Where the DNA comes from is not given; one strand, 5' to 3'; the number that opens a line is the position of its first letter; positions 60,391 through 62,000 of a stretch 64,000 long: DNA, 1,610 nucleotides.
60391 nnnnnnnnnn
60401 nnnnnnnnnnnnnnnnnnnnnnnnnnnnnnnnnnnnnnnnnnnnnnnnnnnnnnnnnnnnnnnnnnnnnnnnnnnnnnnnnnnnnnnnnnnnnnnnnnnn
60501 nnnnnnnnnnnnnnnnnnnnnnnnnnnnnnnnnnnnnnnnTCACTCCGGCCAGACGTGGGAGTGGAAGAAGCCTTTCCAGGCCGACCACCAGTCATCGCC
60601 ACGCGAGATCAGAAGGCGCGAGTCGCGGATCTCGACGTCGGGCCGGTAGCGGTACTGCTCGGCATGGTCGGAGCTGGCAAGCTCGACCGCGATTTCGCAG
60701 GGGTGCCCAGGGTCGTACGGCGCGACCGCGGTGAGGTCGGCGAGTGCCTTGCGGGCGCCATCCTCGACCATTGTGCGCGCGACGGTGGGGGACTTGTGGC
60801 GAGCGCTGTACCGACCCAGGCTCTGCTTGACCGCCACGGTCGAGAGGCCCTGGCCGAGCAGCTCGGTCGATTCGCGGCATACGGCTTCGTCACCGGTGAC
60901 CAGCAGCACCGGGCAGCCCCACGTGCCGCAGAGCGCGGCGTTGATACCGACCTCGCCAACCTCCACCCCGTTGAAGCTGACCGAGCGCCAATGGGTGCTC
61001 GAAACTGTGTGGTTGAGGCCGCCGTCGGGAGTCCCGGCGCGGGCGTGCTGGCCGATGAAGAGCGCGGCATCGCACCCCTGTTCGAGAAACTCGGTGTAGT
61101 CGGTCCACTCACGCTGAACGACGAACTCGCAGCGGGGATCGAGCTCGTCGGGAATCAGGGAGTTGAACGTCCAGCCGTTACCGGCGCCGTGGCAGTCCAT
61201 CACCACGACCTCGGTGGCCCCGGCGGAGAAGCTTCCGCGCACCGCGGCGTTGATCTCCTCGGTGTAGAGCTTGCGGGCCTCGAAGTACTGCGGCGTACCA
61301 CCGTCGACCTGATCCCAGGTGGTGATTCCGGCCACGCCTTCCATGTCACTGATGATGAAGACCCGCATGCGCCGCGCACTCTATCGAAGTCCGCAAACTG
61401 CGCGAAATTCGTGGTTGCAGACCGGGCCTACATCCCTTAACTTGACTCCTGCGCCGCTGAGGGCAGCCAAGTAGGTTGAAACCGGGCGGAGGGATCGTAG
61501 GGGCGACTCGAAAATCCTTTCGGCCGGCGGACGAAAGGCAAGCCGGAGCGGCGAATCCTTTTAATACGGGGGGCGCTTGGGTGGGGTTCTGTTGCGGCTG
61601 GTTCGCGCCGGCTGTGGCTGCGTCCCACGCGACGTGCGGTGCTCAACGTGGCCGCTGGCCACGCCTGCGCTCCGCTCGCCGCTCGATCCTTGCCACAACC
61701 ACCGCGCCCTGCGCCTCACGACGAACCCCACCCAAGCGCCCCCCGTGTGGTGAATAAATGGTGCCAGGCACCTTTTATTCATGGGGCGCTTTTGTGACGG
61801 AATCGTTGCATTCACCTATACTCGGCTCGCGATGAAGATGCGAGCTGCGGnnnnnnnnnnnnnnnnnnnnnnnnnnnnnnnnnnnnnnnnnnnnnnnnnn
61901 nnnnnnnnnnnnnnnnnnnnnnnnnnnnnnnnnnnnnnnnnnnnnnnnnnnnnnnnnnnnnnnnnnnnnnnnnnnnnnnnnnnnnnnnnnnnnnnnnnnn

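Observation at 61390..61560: Strand ambiguity of the cassette: stand-alone sRNA with its own promoter, or a 5' leader of the dppA-cbs-ycaQ-cgl operon and of an ABC exporter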

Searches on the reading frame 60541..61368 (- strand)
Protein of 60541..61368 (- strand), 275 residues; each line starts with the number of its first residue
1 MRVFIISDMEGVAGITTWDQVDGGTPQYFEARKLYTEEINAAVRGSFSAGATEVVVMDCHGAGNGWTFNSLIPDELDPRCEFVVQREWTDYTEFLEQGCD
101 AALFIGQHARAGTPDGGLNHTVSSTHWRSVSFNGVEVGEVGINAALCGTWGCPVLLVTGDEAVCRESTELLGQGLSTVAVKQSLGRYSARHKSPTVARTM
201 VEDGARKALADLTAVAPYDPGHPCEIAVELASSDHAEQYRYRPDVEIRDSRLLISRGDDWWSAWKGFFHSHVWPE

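Call 10: search_protein_families(library=pfam, proteins=[window:60541-61368:-])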
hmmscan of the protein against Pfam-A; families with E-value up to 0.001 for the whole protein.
window:60541-61368:- (275 aa): 1 family
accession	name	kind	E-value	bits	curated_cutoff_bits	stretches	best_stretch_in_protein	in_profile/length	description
PF04951.18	Peptidase_M55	-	4.2e-73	246.5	25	1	1-265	1-260/264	D-aminopeptidase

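Call 12: find_encoding_contigs(protein=window:60541-61368:-, flank=3000, max_places=10)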
Protein window:60541-61368:- (275 aa): 6 contigs read that carry it; 5 places shown.
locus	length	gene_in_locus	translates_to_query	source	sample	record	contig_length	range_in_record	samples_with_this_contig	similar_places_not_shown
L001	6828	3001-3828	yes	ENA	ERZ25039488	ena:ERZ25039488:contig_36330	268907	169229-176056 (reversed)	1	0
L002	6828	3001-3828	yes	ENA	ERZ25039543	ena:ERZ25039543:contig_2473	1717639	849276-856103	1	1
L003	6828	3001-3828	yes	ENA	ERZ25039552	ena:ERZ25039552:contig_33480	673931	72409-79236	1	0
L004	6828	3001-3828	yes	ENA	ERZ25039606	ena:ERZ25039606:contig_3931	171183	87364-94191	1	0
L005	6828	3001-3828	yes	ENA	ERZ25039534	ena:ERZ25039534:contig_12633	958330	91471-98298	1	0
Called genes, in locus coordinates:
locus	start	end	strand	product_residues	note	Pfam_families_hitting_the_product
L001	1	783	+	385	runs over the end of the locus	-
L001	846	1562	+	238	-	-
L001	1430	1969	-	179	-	PF16912:Glu_dehyd_C (weak), PF00107:ADH_zinc_N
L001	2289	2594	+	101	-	-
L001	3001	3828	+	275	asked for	PF04951:Peptidase_M55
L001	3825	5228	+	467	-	PF00291:PALP, PF00571:CBS (weak)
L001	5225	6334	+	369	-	PF06224:AlkZ-like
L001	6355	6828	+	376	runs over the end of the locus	PF01053:Cys_Met_Meta_PP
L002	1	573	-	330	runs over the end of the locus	PF03417:AAT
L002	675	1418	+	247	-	PF07238:PilZ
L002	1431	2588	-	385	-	PF08240:ADH_N, PF16912:Glu_dehyd_C (weak), PF00107:ADH_zinc_N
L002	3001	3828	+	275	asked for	PF04951:Peptidase_M55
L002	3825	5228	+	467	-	PF00291:PALP, PF00571:CBS (weak)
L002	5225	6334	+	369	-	PF06224:AlkZ-like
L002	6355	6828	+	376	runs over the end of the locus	PF01053:Cys_Met_Meta_PP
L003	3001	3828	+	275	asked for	PF04951:Peptidase_M55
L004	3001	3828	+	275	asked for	PF04951:Peptidase_M55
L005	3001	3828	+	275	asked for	PF04951:Peptidase_M55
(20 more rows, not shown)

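Call 33: search_protein_families(library=ncbifam, proteins=[window:60541-61368:-], max_evalue=0.00001)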
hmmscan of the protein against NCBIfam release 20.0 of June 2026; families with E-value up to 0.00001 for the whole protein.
window:60541-61368:- (275 aa): 1 family
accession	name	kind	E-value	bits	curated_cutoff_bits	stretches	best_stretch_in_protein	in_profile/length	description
NF058634.1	AmiPeptDppABac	equivalog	1.5e-42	145.8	430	1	1-251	1-244/274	D-aminopeptidase DppA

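Call 34: find_homologous_proteins(query=window:60541-61368:-, max_evalue=1e-40)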
Query window:60541-61368:- (275 aa): 6629 proteins with E <= 1e-40 among 8000 candidates; the best 120 are listed.
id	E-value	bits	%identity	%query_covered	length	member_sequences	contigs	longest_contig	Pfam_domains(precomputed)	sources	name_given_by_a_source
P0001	1.6e-188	643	100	100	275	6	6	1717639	PF04951.19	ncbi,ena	-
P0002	9.7e-164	562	85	100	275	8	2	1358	PF04951.19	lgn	-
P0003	5.0e-163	559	85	100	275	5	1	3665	PF04951.19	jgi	jgi:D-amino peptidase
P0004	1.2e-162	558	85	100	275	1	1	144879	PF04951.19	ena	-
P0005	4.2e-161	553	84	100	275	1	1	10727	PF04951.19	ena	-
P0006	5.4e-158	543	83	100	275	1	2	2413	PF04951.19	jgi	jgi:D-amino peptidase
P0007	6.5e-148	510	78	100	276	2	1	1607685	PF04951.19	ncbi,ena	-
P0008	8.1e-148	509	100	81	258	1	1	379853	PF04951.19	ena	-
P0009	5.5e-146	503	76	100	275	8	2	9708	PF04951.19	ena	-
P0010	4.7e-144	497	75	100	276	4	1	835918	PF04951.19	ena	-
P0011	4.8e-142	490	76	100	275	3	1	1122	PF04951.19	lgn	-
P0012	5.8e-141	487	75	100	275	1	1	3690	PF04951.19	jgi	jgi:D-amino peptidase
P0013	6.4e-141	487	75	100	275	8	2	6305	PF04951.19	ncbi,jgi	jgi:D-amino peptidase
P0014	4.3e-135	468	73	100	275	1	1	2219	PF04951.19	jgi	jgi:D-amino peptidase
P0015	8.4e-135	467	71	100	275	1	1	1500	PF04951.19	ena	-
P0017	1.6e-134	466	72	98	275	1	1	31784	PF04951.19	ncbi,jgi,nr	ncbi:MAG: D-amino peptidase [Gaiellales bacterium]|jgi:D-amino peptidase|nr:D-amino peptidase [Gaiel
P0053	1.7e-130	452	68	100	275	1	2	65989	PF04951.19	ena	-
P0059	3.8e-130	451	70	98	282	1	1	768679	PF04951.19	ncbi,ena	-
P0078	5.6e-129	448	70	98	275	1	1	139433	PF04951.19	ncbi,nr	ncbi:MAG: D-amino peptidase [Gaiellales bacterium]|nr:D-amino peptidase [Gaiellales bacterium]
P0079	7.0e-129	447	69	98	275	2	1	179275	PF04951.19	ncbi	-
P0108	3.5e-127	442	69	98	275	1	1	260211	PF04951.19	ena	-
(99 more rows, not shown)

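Call 35: find_encoding_contigs(protein=P0010, flank=6000, max_places=1)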
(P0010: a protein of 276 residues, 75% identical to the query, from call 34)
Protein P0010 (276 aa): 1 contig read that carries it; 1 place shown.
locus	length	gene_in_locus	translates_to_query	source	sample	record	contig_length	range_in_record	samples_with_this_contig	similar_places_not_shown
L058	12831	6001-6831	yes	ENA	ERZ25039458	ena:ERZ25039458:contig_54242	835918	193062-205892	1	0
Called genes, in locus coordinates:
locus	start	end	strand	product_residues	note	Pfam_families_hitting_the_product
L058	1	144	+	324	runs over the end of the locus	PF01794:Ferric_reduct (weak)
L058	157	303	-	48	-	-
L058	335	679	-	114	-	-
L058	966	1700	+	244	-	PF07238:PilZ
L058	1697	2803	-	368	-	PF08240:ADH_N, PF16912:Glu_dehyd_C (weak), PF00107:ADH_zinc_N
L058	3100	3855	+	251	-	-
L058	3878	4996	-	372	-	-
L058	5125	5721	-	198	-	PF09347:DUF1989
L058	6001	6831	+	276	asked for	PF04951:Peptidase_M55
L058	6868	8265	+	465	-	PF00291:PALP, PF00571:CBS (weak)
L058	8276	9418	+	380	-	PF06224:AlkZ-like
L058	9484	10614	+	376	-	PF01053:Cys_Met_Meta_PP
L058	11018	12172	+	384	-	PF00999:Na_H_Exchanger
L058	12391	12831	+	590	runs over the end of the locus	PF00664:ABC_membrane, PF00005:ABC_tran, PF02463:SMC_N (faint)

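Call 36: find_encoding_contigs(protein=P0078, flank=6000, max_places=1)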
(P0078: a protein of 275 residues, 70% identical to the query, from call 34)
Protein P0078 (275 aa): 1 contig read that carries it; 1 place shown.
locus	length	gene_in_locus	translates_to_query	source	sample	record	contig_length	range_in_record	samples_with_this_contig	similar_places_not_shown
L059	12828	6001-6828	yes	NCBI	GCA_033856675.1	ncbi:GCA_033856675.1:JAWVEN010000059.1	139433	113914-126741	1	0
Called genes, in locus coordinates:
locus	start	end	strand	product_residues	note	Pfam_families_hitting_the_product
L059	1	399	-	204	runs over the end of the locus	PF16925:TetR_C_13 (faint), PF00440:TetR_N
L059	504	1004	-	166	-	-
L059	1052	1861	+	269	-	PF07238:PilZ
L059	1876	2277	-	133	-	PF07883:Cupin_2 (faint)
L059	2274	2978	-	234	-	PF00753:Lactamase_B (weak)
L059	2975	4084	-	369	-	PF08240:ADH_N, PF16912:Glu_dehyd_C (weak), PF00107:ADH_zinc_N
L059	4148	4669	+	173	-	PF00881:Nitroreductase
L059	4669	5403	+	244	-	PF13489:Methyltransf_23 (weak), PF13847:Methyltransf_31 (faint), PF08241:Methyltransf_11 (weak), PF13649:Methyltransf_25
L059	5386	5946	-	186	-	PF20329:DUF6624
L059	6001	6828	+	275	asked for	PF04951:Peptidase_M55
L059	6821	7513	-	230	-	PF00797:Acetyltransf_2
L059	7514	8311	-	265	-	PF23169:HalD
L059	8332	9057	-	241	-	-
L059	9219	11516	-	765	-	PF02190:LON_substr_bdg, PF00004:AAA, PF07728:AAA_5, PF22667:Lon_lid, PF05362:Lon_C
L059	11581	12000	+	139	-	PF21863:HTH_67 (weak), PF12802:MarR_2, PF25212:HVO_A0114 (weak), PF01047:MarR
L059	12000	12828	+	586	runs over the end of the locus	PF00664:ABC_membrane, PF02463:SMC_N (faint), PF00005:ABC_tran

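Call 37: find_encoding_contigs(protein=P0059, flank=6000, max_places=1)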
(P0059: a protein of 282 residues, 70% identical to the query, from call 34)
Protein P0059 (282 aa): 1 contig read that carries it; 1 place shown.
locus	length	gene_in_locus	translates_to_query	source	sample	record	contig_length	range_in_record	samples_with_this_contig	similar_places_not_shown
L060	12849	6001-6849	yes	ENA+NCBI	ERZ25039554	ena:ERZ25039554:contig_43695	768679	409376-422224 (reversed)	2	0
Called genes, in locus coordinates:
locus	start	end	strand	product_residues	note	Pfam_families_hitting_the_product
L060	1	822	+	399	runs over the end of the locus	PF00202:Aminotran_3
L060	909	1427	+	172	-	PF02559:CarD_TRCF_RID (weak), PF21095:CarD_C (weak)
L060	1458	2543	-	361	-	PF01168:Ala_racemase_N, PF00842:Ala_racemase_C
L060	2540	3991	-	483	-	PF03853:YjeF_N, PF01256:Carb_kinase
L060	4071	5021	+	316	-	PF01590:GAF (weak), PF13185:GAF_2 (weak), PF13492:GAF_3 (weak), PF00990:GGDEF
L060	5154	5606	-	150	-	PF05899:Cupin_3 (faint), PF00190:Cupin_1 (weak), PF07883:Cupin_2, PF02311:AraC_binding (weak)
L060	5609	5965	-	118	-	PF14525:AraC_binding_2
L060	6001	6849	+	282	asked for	PF04951:Peptidase_M55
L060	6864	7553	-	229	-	PF04199:Cyclase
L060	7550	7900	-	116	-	PF01648:ACPS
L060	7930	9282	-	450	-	PF01743:PolyA_pol, PF12627:PolyA_pol_RNAbd, PF01966:HD (weak), PF13735:tRNA_NucTran2_2 (weak)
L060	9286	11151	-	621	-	PF13522:GATase_6, PF13537:GATase_7, PF01380:SIS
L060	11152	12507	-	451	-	PF02878:PGM_PMM_I, PF02879:PGM_PMM_II, PF02880:PGM_PMM_III, PF00408:PGM_PMM_IV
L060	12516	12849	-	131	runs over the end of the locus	PF00380:Ribosomal_S9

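Call 38: find_encoding_contigs(protein=P0108, flank=6000, max_places=1)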
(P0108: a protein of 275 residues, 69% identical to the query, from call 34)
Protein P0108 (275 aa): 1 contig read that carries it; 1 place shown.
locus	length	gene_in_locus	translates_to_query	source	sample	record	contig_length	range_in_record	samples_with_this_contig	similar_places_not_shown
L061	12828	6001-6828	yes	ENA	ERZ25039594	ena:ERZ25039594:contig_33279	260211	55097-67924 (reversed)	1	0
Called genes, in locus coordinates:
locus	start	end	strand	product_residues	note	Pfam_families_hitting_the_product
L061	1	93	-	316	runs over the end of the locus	PF12911:OppC_N, PF00528:BPD_transp_1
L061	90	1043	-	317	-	PF00005:ABC_tran, PF08352:oligo_HPY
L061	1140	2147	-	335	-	PF00005:ABC_tran, PF13304:AAA_21 (weak), PF08352:oligo_HPY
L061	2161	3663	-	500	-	PF00496:SBP_bac_5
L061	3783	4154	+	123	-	-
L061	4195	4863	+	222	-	PF00392:GntR, PF07729:FCD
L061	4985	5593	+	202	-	PF13581:HATPase_c_2, PF02518:HATPase_c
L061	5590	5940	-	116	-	PF14525:AraC_binding_2 (weak)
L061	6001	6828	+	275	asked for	PF04951:Peptidase_M55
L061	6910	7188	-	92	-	-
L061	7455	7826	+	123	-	PF27609:Rv1322 (weak)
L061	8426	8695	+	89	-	-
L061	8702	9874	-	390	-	PF07228:SpoIIE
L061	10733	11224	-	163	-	-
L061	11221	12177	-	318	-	PF17164:DUF5122 (faint)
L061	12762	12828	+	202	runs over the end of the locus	PF08450:SGL, PF24684:Vgb_lyase, PF20067:SSL_N (faint)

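Call 64: find_encoding_contigs(protein=P0053, flank=7000, max_places=1)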
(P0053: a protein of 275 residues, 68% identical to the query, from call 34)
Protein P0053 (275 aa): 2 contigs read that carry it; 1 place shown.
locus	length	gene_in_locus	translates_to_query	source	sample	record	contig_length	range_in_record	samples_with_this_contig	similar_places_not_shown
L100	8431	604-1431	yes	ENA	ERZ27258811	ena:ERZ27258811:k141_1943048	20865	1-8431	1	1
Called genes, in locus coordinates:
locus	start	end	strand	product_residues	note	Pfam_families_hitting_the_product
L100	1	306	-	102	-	?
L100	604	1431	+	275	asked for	PF04951:Peptidase_M55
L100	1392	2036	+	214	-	PF01522:Polysacc_deac_1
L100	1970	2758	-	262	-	PF01522:Polysacc_deac_1, PF10096:DUF2334 (weak)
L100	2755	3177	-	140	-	-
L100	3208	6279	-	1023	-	PF00211:Guanylate_cyc, PF13191:AAA_16, PF13424:TPR_12 (weak)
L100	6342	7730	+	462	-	PF00291:PALP, PF00571:CBS (weak)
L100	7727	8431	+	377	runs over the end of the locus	PF06224:AlkZ-like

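Call 65: find_encoding_contigs(protein=P0017, flank=7000, max_places=1)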
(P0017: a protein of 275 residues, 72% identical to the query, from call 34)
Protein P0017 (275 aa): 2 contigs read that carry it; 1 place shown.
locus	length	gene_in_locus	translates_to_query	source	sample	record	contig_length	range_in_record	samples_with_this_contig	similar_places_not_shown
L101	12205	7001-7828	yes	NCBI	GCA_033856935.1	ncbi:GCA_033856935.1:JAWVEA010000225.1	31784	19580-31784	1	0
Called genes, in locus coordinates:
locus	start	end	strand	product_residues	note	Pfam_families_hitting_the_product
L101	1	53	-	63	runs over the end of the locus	-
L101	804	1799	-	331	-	PF04185:Phosphoesterase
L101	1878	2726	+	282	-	-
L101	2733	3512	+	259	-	PF07238:PilZ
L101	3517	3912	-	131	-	PF07883:Cupin_2 (faint)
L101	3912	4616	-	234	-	PF00753:Lactamase_B (weak)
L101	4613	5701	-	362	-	PF08240:ADH_N, PF16912:Glu_dehyd_C (weak), PF00107:ADH_zinc_N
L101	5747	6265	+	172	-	PF00881:Nitroreductase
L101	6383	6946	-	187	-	PF20329:DUF6624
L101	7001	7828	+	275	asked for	PF04951:Peptidase_M55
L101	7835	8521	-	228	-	PF00797:Acetyltransf_2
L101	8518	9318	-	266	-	PF23169:HalD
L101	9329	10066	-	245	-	-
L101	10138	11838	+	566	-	PF00246:Peptidase_M14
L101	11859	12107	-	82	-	-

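Call 66: find_encoding_contigs(protein=P0079, flank=7000, max_places=1)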
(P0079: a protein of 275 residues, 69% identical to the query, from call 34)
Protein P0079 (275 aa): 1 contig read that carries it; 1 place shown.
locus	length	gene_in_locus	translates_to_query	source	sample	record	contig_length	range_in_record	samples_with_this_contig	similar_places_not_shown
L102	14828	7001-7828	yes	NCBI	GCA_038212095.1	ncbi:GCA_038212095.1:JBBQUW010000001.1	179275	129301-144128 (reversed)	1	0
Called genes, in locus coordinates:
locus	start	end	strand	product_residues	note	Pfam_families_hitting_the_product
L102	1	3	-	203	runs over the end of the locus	PF00440:TetR_N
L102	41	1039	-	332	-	PF04185:Phosphoesterase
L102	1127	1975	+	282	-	-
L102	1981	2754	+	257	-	PF07238:PilZ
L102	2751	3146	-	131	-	PF07883:Cupin_2 (weak)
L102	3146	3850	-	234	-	PF00753:Lactamase_B (weak)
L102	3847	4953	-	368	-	PF08240:ADH_N, PF00107:ADH_zinc_N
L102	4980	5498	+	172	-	PF00881:Nitroreductase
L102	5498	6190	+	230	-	PF13489:Methyltransf_23 (weak), PF07021:MetW (weak), PF08241:Methyltransf_11 (weak), PF13649:Methyltransf_25 (weak)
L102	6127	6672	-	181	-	PF01797:Y1_Tnp (weak)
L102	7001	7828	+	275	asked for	PF04951:Peptidase_M55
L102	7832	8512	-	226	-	PF00797:Acetyltransf_2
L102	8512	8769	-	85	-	-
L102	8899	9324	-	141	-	-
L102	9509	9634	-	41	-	-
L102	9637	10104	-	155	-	-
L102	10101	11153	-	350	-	PF13481:AAA_25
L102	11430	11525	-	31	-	-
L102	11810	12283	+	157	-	-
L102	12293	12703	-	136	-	-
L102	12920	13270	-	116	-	-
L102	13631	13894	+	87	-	-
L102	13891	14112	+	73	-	-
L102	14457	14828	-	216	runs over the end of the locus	PF00589:Phage_integrase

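Call 69: search_protein_families(library=pfam, proteins=[L100:1-336:-, L058:3100-3855:+, L058:3878-4996:-], max_evalue=0.01)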
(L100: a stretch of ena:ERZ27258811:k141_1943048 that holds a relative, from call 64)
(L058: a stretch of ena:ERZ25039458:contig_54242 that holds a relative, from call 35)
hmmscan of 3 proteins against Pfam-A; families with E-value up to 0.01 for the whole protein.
L100:1-336:- (112 aa): 8 families
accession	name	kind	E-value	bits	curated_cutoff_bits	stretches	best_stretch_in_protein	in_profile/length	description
PF13411.12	MerR_1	-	2.4e-19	69.6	21.6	1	1-66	2-66/69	MerR HTH family regulatory protein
PF00376.29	MerR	-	1.8e-18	66.5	28.2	1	1-38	1-38/38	MerR family regulatory protein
PF09278.17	MerR-DNA-bind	-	4.7e-15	56.4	25.4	1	46-106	4-64/65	MerR, DNA binding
PF12728.13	HTH_17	-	2e-06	28.4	27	1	2-43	4-43/51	Helix-turn-helix domain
PF01527.26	HTH_Tnp_1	-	0.0018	18.9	24.1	0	36-69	5-36/75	Transposase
PF01381.28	HTH_3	-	0.0018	18.7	23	0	4-21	14-31/55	Helix-turn-helix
PF13384.12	HTH_23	-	0.007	16.6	24.6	0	44-72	7-33/50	Homeodomain-like domain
PF12840.13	HTH_20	-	0.0088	16.4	27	0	44-70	8-32/51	Helix-turn-helix domain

L058:3100-3855:+ (251 aa): 1 family
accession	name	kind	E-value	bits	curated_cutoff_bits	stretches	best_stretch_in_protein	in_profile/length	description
PF14907.12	NTP_transf_5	-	0.00032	20.8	31.2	1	10-98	56-135/249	Uncharacterised nucleotidyltransferase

L058:3878-4996:- (372 aa): 4 families
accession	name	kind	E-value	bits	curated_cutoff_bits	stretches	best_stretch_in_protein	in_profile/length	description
PF14516.12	AAA_35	-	5.9e-05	22.5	27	1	20-74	14-69/331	AAA-like domain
PF13173.12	AAA_14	-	0.0019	18.6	27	0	143-198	52-105/129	AAA domain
PF13401.12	AAA_22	-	0.0021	18.8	27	1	41-191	10-123/130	AAA domain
PF13191.12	AAA_16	-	0.0023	18.9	32.6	1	22-162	5-143/167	AAA ATPase domain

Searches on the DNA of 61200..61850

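Call 5: search_rna_families(source=window, start=61200, end=61850, threshold=evalue, max_evalue=10, show_alignments=3)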
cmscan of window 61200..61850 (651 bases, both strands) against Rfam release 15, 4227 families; matches with E-value up to 10: 6.
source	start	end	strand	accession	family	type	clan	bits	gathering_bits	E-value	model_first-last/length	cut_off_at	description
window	61564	61748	-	RF04159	MIR1437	Gene; miRNA;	-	30.2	168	0.0039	1-192/192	no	MIR1437 microRNA precursor family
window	61572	61741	-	RF04119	MIR1858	Gene; miRNA;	-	20.4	137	0.69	1-197/197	no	MIR1858 microRNA precursor family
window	61548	61766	+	RF04203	MIR1144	Gene; miRNA;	-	14.3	90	6.2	1-197/197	no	MIR1144 microRNA precursor family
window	61315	61372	+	RF01121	sR38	Gene; snRNA; snoRNA; CD-box;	-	13.8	50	1.2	1-59/59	no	Small nucleolar RNA sR38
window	61828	61850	+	RF01145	sR14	Gene; snRNA; snoRNA; CD-box;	-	12.4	38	1.1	1-22/54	3'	Small nucleolar RNA sR14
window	61828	61850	+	RF01144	sR17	Gene; snRNA; snoRNA; CD-box;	-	11.7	36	5.3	1-24/55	3'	Small nucleolar RNA sR17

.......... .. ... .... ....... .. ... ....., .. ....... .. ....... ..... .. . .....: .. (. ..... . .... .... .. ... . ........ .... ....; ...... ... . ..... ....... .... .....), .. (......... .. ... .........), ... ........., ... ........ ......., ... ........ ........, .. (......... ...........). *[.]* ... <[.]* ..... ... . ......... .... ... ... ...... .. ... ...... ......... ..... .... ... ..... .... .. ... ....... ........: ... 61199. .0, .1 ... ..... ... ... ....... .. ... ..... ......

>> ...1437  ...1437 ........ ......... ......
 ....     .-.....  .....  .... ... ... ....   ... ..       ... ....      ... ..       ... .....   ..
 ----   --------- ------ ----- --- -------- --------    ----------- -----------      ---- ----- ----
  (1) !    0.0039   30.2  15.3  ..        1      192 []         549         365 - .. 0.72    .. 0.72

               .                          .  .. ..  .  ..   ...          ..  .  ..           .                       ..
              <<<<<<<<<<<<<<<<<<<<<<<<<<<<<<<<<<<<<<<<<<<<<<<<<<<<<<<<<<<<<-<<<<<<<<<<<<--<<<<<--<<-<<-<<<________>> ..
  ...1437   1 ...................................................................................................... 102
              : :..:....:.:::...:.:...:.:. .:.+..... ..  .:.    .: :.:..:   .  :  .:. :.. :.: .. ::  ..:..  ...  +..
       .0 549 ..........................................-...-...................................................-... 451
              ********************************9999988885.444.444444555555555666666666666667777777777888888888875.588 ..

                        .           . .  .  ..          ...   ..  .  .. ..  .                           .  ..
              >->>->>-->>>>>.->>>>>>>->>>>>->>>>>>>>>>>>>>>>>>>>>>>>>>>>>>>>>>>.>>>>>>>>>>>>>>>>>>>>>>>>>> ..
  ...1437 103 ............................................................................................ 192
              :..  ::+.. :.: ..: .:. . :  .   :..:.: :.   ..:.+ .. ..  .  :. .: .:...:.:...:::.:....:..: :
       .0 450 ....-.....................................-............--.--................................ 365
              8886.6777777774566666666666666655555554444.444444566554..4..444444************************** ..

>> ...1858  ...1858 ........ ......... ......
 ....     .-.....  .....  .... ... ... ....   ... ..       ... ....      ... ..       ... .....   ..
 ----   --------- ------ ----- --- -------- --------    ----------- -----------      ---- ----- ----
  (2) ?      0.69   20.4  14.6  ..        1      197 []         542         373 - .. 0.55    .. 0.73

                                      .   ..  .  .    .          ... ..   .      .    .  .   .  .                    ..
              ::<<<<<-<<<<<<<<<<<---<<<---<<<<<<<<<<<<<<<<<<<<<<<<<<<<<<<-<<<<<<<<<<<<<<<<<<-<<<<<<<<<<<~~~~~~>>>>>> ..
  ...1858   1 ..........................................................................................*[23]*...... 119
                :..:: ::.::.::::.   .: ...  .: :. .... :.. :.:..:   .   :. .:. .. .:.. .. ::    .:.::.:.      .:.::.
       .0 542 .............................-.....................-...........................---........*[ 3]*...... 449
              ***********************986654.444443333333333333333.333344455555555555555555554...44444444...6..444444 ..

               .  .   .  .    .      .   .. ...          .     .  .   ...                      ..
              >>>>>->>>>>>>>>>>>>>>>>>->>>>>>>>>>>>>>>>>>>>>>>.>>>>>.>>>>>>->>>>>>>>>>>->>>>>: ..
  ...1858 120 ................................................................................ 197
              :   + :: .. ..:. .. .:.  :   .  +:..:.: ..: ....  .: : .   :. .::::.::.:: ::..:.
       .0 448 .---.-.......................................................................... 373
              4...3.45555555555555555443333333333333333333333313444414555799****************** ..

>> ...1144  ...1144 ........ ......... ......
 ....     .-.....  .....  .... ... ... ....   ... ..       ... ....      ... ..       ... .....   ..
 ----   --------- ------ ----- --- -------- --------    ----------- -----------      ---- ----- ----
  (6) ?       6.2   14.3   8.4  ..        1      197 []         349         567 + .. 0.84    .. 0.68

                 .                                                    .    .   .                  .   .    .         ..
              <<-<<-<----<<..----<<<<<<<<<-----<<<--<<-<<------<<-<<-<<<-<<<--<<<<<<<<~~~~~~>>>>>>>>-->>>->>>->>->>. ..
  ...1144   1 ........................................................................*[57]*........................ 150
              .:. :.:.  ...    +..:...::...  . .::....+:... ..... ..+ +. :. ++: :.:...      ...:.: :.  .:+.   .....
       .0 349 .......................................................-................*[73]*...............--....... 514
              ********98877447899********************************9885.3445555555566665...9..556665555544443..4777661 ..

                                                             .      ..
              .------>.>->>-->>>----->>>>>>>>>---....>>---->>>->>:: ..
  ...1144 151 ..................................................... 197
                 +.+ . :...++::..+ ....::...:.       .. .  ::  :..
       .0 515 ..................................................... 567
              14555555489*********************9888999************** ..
